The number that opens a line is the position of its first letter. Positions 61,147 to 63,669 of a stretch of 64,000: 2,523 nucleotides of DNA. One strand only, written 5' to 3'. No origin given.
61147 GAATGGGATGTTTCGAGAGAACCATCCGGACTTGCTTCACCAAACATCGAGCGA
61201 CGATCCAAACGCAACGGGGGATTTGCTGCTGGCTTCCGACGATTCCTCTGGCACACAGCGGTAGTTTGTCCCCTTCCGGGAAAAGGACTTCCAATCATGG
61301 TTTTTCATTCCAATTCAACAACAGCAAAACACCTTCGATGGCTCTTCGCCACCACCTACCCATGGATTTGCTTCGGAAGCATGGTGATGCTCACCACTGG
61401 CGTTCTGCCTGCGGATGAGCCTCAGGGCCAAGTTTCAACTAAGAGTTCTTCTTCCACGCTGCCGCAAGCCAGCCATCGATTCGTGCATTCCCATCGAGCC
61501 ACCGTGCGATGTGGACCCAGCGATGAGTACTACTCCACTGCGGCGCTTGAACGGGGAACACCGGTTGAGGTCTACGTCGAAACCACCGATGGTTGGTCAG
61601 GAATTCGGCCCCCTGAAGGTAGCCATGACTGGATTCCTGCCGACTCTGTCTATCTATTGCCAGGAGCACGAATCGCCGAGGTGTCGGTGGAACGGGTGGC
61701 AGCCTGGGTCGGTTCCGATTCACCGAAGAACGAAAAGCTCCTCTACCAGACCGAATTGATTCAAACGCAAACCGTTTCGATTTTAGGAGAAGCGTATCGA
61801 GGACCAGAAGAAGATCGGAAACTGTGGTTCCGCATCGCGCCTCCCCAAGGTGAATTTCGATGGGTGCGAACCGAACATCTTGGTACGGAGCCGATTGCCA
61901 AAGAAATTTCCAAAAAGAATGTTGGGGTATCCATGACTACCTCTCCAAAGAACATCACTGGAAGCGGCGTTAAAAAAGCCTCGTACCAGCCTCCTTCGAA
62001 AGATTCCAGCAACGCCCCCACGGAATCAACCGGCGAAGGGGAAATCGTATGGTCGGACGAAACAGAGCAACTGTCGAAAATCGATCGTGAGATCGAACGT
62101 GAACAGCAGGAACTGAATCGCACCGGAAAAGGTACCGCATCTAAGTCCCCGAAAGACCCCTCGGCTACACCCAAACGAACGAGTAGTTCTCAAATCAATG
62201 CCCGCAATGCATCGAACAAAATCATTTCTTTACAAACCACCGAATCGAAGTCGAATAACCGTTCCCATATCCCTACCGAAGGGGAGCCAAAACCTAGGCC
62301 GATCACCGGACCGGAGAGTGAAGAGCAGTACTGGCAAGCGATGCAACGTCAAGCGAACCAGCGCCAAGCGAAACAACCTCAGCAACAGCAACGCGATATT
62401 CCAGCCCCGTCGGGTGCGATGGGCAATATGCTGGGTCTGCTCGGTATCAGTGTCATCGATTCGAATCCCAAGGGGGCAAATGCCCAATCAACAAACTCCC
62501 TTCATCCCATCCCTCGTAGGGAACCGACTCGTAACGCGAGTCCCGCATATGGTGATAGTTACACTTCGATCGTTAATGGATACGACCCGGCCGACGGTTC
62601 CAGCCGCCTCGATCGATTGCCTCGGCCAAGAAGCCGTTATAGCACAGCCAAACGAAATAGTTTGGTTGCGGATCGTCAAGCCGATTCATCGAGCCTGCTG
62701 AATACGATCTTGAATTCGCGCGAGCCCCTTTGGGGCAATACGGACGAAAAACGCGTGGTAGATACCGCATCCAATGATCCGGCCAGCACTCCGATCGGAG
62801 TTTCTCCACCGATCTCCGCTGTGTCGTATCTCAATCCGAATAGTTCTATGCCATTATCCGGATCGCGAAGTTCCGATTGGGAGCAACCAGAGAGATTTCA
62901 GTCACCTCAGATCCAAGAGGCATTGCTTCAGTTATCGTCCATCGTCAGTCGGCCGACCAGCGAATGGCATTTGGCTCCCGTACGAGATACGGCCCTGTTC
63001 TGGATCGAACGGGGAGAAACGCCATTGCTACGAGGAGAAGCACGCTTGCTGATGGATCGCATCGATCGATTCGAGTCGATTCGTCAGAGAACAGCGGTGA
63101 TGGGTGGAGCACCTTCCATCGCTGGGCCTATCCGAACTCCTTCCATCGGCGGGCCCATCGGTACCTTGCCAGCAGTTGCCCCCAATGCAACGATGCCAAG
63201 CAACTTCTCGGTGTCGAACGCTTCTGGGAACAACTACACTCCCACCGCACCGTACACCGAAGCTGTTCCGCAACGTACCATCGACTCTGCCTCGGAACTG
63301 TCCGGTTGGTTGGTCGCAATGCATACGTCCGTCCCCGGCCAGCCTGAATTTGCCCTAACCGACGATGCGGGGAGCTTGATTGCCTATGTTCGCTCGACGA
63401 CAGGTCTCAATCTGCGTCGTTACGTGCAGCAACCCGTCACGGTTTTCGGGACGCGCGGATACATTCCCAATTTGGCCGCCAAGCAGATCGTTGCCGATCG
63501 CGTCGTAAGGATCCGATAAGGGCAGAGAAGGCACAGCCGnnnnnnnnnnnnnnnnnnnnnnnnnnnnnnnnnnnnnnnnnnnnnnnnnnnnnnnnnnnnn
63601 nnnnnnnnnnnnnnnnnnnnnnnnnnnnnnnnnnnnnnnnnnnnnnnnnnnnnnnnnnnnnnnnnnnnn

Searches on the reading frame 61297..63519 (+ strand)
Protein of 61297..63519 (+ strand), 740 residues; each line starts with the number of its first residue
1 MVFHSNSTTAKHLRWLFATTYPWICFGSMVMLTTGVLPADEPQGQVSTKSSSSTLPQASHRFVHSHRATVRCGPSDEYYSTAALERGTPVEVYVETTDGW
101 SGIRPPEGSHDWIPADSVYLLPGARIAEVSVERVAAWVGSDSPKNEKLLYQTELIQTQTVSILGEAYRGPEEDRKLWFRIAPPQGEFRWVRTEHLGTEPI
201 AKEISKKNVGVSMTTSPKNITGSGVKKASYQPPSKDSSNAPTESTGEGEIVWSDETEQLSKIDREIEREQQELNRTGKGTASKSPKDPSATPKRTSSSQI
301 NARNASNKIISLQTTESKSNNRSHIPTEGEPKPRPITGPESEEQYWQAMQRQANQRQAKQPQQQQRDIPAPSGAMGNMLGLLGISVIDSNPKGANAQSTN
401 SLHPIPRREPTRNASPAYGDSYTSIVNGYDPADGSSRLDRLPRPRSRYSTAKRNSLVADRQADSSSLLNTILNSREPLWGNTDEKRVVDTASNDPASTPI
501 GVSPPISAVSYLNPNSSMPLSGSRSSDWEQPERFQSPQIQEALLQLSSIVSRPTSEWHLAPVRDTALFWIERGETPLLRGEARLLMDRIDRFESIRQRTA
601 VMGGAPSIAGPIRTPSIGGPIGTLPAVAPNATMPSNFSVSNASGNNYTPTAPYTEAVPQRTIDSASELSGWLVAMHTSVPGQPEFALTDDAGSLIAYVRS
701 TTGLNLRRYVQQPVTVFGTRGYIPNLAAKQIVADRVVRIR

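Call 29: find_encoding_contigs(protein=window:61297-63519:+, flank=10000, max_places=10)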
Protein window:61297-63519:+ (740 aa): 2 contigs read that carry it; 1 place shown.
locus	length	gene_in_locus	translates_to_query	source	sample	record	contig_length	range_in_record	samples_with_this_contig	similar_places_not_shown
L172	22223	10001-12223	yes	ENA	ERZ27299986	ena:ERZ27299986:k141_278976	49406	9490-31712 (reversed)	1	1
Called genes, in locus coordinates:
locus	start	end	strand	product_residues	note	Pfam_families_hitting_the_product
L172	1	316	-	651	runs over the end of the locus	PF13623:SurA_N_2 (faint), PF13624:SurA_N_3 (weak), PF00639:Rotamase, PF13616:Rotamase_3 (faint), PF13145:Rotamase_2 (weak), PF00639:Rotamase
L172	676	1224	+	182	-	PF08909:DUF1854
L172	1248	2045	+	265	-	PF23023:Anti-Pycsar_Apyc1 (weak), PF00753:Lactamase_B, PF12706:Lactamase_B_2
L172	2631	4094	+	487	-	PF13167:GTP-bdg_N, PF16360:GTP-bdg_M, PF01926:MMR_HSR1, PF19275:HflX_C (weak)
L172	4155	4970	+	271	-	PF23441:SDR (weak), PF00106:adh_short, PF08659:KR, PF13561:adh_short_C2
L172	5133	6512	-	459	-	PF07643:DUF1598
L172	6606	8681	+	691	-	PF16697:Yop-YscD_cpl, PF00498:FHA, PF07728:AAA_5 (faint), PF01590:GAF (weak), PF00158:Sigma54_activat, PF14532:Sigma54_activ_2, PF25601:AAA_lid_14, PF02954:HTH_8, +1 more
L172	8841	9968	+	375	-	PF13646:HEAT_2 (faint)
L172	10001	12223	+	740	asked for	-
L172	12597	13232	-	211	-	PF01121:CoaE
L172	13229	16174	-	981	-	PF02739:5_3_exonuc_N, PF01367:5_3_exonuc, PF01612:DNA_pol_A_exo1, PF00476:DNA_pol_A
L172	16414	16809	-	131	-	PF13620:CarboxypepD_reg (weak)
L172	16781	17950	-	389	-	PF07963:N_methyl, PF07596:SBP_bac_10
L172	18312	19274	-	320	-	PF05661:DUF808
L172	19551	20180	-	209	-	PF00081:Sod_Fe_N, PF02777:Sod_Fe_C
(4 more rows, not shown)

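Call 53: find_homologous_proteins(query=window:61297-63516:+, max_evalue=1e-150)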
Query window:61297-63516:+ (740 aa): 11 proteins with E <= 1e-150 among 8000 candidates.
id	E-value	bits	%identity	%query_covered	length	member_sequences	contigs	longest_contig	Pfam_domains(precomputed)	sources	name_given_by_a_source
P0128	0.0e+0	1634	99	100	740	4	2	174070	-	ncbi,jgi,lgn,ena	jgi:SH3-like domain-containing protein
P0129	3.4e-231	788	53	100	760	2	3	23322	-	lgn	-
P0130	1.4e-228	779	54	99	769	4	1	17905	-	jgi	jgi:hypothetical protein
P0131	2.5e-227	775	54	97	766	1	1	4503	-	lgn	-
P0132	1.8e-225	769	53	98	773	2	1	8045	-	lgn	-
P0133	3.5e-190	652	49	94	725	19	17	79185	PF08239.18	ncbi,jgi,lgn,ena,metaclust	jgi:SH3-like domain-containing protein|metaclust:\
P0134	2.8e-186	639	48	92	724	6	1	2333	PF08239.18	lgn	-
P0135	7.9e-185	634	48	92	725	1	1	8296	-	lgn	-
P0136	8.1e-184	631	49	93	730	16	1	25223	PF08239.18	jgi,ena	-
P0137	6.7e-183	628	48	93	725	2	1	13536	-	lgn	-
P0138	4.0e-179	616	48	93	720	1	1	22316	-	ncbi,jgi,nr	ncbi:MAG: hypothetical protein FJ308_02390 [Planctomycetes bacterium]|nr:hypothetical protein [Planc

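Call 54: find_encoding_contigs(protein=P0128, flank=10000, max_places=10)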
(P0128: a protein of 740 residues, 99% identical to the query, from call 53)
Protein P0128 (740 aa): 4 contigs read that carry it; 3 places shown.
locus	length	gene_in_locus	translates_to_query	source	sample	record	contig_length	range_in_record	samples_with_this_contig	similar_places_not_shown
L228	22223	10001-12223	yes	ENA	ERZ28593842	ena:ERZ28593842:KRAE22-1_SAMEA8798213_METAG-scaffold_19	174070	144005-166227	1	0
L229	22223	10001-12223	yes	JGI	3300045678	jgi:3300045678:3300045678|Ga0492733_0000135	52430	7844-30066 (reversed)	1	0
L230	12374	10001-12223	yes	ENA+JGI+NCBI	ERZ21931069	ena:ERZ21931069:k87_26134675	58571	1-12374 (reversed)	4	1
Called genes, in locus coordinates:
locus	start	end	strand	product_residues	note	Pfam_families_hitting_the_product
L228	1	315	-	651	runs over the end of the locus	PF13623:SurA_N_2 (faint), PF13624:SurA_N_3 (weak), PF00639:Rotamase, PF13616:Rotamase_3 (faint), PF13145:Rotamase_2 (weak), PF00639:Rotamase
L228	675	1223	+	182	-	PF08909:DUF1854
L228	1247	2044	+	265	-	PF23023:Anti-Pycsar_Apyc1 (weak), PF00753:Lactamase_B, PF12706:Lactamase_B_2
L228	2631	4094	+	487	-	PF13167:GTP-bdg_N, PF16360:GTP-bdg_M, PF01926:MMR_HSR1, PF19275:HflX_C (weak)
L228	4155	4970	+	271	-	PF23441:SDR (weak), PF00106:adh_short, PF08659:KR, PF13561:adh_short_C2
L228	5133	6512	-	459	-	PF07643:DUF1598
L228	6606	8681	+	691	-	PF16697:Yop-YscD_cpl, PF00498:FHA, PF01590:GAF (weak), PF13185:GAF_2 (weak), PF00158:Sigma54_activat, PF14532:Sigma54_activ_2, PF25601:AAA_lid_14, PF02954:HTH_8, +1 more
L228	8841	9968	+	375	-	PF13646:HEAT_2 (faint)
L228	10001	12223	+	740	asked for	-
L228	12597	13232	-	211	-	PF01121:CoaE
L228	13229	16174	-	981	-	PF02739:5_3_exonuc_N, PF01367:5_3_exonuc, PF01612:DNA_pol_A_exo1, PF00476:DNA_pol_A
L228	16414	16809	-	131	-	-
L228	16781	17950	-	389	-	PF07963:N_methyl, PF07596:SBP_bac_10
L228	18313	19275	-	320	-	PF05661:DUF808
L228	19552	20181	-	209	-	PF00081:Sod_Fe_N, PF02777:Sod_Fe_C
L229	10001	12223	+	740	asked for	-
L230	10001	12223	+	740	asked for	-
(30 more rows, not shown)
